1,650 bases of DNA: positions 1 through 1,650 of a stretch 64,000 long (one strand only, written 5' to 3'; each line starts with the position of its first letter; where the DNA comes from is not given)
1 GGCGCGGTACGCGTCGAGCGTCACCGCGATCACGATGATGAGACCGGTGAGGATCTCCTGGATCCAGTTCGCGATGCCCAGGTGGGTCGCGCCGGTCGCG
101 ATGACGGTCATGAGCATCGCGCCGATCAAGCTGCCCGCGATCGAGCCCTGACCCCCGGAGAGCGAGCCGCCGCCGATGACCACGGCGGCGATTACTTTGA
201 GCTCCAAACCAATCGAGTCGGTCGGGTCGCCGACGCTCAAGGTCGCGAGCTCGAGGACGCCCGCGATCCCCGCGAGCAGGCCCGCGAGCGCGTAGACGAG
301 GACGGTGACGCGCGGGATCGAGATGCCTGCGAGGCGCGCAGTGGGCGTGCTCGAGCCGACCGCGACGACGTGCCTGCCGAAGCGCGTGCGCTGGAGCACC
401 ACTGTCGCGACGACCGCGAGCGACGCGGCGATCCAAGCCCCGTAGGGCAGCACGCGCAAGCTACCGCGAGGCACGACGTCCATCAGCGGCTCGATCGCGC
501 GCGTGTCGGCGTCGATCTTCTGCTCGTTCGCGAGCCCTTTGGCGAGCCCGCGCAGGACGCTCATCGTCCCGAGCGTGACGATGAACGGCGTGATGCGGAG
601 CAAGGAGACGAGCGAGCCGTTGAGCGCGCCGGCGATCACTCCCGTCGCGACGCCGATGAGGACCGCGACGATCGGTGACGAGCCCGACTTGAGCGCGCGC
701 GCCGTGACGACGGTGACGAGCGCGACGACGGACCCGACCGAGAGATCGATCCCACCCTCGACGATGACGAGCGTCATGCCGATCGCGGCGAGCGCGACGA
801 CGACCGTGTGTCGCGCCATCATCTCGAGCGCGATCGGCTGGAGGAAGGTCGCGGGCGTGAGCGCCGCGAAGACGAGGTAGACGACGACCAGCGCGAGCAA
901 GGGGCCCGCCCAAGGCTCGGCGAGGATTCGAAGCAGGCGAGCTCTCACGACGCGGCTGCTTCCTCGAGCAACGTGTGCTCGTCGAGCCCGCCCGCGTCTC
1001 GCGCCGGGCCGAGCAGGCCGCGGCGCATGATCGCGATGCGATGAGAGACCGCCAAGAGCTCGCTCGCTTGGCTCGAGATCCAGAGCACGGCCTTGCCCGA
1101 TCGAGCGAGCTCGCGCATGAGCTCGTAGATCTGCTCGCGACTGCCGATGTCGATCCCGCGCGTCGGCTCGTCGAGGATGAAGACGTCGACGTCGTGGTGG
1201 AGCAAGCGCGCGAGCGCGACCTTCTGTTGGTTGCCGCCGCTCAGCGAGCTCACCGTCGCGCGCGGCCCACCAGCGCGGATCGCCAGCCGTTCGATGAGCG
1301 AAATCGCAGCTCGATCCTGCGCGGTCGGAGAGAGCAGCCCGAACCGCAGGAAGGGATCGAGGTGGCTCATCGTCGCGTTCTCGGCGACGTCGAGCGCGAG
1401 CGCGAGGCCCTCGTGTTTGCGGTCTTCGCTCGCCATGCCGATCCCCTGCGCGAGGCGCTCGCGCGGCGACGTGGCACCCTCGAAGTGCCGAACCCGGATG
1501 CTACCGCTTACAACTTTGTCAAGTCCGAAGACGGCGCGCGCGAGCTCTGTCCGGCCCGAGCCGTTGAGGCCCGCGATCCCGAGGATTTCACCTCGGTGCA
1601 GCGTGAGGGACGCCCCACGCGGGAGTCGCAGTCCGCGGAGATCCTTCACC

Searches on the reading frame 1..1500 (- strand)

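Call 41: search_protein_families(library=pfam, proteins=[window:1-1500:-], max_evalue=0.001)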
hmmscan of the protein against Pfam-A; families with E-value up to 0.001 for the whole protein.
window:1-1500:- (500 aa): 1 family
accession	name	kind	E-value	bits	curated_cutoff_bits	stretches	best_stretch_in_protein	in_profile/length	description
PF02653.21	BPD_transp_2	-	4.1e-44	151.2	26.8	1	227-493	4-269/269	Branched-chain amino acid transport system / permease component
